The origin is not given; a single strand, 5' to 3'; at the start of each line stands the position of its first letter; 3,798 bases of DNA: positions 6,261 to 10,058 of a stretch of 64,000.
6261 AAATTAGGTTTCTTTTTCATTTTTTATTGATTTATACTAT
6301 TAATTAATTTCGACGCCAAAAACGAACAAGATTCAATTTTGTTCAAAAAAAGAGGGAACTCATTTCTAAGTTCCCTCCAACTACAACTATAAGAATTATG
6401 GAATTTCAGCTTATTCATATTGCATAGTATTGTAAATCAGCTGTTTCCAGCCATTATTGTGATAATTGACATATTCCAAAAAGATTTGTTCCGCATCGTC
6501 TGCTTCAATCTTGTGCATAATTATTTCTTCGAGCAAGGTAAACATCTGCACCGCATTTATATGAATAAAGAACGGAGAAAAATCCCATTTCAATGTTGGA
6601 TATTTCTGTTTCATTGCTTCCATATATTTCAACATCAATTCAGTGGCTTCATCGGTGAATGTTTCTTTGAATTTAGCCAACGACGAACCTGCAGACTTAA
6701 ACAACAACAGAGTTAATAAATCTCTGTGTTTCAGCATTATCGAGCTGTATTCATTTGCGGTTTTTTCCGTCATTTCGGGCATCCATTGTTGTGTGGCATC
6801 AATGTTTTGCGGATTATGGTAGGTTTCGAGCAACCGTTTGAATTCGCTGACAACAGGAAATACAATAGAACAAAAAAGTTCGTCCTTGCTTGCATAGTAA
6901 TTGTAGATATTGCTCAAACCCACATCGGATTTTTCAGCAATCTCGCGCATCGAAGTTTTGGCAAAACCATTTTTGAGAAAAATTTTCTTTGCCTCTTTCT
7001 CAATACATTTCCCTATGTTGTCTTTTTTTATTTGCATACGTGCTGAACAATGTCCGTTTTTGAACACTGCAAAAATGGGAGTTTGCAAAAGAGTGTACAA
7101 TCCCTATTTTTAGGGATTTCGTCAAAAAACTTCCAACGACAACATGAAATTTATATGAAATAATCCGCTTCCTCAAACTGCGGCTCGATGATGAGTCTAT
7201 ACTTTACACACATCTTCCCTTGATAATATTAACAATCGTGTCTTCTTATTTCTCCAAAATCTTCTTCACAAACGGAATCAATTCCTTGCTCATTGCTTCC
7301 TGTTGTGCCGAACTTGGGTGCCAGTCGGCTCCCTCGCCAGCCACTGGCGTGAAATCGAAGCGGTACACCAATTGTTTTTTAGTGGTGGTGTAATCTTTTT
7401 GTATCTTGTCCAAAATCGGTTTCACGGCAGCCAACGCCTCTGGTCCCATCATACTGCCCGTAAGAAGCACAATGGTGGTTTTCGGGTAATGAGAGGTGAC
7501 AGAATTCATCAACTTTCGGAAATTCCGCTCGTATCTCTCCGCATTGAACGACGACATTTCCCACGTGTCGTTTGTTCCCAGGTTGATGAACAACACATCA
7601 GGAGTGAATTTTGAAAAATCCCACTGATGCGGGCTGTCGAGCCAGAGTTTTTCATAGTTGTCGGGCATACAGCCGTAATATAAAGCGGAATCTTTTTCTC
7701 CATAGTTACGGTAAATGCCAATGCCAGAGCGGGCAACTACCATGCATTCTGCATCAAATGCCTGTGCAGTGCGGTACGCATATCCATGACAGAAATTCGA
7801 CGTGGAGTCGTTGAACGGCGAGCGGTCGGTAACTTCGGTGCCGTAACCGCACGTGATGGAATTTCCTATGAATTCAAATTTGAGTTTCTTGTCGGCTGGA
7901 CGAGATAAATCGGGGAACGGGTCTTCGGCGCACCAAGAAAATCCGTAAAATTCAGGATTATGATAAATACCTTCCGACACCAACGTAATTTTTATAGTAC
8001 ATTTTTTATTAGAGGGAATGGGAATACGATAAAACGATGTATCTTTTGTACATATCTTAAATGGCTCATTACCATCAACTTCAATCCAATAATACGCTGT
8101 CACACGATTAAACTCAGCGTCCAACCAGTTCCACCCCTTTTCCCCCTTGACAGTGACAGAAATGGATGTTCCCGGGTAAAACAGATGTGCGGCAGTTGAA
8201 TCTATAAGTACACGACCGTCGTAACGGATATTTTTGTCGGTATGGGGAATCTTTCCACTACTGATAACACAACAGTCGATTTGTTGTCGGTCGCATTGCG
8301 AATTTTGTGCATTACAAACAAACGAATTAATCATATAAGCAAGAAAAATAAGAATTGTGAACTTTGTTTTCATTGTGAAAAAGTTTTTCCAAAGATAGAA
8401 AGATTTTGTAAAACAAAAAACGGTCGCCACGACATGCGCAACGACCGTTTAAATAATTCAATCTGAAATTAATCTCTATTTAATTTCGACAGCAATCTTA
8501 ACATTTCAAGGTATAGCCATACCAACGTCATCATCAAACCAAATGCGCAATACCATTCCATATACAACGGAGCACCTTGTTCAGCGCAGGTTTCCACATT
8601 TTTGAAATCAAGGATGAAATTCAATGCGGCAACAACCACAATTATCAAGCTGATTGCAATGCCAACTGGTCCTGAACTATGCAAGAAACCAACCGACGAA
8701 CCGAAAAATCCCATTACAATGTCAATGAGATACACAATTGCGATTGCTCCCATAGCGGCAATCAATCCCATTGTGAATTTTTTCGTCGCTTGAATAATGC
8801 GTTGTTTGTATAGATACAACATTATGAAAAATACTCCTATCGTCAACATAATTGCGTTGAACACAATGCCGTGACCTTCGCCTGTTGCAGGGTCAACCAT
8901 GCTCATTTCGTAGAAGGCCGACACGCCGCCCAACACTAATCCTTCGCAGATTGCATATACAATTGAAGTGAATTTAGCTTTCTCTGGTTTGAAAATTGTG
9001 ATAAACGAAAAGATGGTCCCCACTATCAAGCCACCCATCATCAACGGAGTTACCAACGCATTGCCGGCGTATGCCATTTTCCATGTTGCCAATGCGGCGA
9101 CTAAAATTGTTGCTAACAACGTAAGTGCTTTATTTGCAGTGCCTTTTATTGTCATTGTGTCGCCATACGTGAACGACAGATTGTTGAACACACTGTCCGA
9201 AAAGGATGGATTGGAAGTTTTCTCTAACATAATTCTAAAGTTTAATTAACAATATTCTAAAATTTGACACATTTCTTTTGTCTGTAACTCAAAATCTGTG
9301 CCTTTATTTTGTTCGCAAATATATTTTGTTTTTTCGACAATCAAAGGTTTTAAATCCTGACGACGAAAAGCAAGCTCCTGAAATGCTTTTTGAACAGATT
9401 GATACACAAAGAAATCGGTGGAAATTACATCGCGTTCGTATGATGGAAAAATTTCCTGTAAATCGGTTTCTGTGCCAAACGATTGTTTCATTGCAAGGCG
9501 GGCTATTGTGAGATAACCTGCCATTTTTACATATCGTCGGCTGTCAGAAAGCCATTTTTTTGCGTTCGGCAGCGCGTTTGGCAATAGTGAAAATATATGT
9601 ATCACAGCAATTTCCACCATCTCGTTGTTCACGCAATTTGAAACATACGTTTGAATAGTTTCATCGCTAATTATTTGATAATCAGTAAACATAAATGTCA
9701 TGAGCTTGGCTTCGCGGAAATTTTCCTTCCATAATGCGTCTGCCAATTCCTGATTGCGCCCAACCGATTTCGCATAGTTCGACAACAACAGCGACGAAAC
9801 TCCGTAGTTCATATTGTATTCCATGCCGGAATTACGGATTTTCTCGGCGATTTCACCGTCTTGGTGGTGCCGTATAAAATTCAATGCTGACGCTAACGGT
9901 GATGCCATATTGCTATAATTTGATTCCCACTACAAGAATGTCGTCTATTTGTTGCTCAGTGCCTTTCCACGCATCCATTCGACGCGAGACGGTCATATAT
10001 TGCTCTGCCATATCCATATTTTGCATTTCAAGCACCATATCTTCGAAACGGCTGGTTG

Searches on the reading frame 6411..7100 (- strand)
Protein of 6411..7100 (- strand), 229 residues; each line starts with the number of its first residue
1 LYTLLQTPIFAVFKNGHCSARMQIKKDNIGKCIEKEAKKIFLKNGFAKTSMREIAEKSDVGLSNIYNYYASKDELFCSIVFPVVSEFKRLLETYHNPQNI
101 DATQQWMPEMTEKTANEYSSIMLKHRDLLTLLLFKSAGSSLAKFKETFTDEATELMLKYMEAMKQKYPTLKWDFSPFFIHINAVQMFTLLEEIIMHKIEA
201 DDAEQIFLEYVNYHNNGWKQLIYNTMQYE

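Call 40: search_protein_families(library=pfam, proteins=[window:6411-7100:-], max_evalue=0.00001)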
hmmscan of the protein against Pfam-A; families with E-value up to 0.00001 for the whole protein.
window:6411-7100:- (229 aa): 1 family
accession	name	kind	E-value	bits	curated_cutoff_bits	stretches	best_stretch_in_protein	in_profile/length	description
PF00440.29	TetR_N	-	4.3e-10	39.7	24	1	36-76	4-44/47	Bacterial regulatory proteins, tetR family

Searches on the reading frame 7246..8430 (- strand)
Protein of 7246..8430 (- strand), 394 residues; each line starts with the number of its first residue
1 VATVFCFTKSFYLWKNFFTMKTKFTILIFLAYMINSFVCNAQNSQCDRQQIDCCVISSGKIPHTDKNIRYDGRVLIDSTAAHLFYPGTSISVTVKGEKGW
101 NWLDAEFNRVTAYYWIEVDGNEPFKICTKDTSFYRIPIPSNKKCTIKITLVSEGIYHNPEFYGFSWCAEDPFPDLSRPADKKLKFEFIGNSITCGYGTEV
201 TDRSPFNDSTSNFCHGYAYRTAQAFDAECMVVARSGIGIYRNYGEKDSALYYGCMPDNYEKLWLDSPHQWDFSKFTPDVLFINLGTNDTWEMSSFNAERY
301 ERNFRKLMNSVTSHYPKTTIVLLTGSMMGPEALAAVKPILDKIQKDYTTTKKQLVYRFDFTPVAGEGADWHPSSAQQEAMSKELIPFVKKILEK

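Call 40: search_protein_families(library=pfam, proteins=[window:7246-8430:-], max_evalue=0.00001)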
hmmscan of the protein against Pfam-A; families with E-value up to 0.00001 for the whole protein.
window:7246-8430:- (394 aa): 3 families
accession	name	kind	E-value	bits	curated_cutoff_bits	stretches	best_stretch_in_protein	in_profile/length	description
PF13472.12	Lipase_GDSL_2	-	5.3e-12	47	32.9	1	187-370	1-159/178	GDSL-like Lipase/Acylhydrolase family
PF00657.28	Lipase_GDSL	-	3.1e-09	37.7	23.6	1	187-384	3-208/208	GDSL-like Lipase/Acylhydrolase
PF17996.7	CE2_N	-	1.1e-06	29.1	27.9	1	70-165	1-97/108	Carbohydrate esterase 2 N-terminal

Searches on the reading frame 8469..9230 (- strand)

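Call 40: search_protein_families(library=pfam, proteins=[window:8469-9230:-], max_evalue=0.00001)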
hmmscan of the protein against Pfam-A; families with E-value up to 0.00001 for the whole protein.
window:8469-9230:- (253 aa): 1 family
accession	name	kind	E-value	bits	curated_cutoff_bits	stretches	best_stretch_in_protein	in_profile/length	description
PF12811.12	BaxI_1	-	6.3e-74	248.9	26.2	1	7-251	1-232/233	Bax inhibitor 1 like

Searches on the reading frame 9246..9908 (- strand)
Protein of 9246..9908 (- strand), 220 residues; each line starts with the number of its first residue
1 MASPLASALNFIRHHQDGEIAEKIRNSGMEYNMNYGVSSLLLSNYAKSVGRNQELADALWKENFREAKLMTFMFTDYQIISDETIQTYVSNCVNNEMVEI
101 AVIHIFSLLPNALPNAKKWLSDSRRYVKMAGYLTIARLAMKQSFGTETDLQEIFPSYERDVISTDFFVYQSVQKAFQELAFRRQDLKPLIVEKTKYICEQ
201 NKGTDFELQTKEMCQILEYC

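Call 40: search_protein_families(library=pfam, proteins=[window:9246-9908:-], max_evalue=0.00001)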
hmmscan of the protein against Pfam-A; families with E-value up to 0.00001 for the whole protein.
window:9246-9908:- (220 aa): 1 family
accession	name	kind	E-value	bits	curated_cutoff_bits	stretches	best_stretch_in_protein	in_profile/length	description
PF08713.17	DNA_alkylation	-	3.8e-11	43.5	21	1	13-186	6-189/213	DNA alkylation repair enzyme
